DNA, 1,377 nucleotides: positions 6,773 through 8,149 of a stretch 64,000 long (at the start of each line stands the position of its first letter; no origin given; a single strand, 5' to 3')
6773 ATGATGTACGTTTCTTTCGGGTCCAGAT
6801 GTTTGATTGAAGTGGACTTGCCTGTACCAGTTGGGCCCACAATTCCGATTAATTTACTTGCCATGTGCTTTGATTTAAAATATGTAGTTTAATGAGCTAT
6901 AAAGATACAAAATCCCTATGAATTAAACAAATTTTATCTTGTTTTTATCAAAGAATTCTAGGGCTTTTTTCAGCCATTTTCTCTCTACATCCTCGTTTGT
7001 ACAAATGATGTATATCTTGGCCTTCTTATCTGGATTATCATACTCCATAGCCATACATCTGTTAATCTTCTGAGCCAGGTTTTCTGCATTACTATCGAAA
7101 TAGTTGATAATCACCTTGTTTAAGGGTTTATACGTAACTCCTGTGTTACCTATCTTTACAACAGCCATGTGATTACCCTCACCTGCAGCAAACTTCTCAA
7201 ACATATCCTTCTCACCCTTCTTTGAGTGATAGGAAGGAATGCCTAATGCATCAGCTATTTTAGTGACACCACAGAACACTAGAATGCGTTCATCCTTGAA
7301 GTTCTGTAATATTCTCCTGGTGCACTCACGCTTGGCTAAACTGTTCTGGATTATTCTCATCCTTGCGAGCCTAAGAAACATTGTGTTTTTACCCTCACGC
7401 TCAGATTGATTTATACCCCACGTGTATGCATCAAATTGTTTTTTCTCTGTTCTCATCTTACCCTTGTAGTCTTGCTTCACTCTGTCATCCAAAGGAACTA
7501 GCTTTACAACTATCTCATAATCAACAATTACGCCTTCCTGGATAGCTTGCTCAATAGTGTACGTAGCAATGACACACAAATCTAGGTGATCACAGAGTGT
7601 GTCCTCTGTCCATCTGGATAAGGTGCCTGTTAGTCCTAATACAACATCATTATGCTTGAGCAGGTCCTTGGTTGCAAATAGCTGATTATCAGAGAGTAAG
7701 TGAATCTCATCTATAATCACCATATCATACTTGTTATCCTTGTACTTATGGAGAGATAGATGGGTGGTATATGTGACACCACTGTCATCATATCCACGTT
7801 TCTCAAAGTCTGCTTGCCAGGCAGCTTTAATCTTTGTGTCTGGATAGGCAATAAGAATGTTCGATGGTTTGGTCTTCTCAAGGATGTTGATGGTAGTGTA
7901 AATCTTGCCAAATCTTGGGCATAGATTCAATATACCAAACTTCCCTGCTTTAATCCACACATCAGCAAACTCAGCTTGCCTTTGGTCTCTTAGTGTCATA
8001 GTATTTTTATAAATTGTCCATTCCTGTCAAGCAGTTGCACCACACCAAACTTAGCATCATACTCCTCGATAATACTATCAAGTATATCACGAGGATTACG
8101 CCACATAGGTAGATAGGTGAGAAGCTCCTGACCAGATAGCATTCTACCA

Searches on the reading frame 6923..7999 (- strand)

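Call 14: search_protein_families(library=pfam, proteins=[window:6923-7999:-], max_evalue=0.001)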
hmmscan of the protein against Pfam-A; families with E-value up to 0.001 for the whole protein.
window:6923-7999:- (358 aa): 2 families
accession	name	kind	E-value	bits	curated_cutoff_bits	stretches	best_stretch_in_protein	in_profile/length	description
PF04851.21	ResIII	-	2.3e-05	24.8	22.5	1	57-129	84-164/164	Type III restriction enzyme, res subunit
PF00271.37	Helicase_C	-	4.4e-05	24.1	23.5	1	223-316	2-107/110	Helicase conserved C-terminal domain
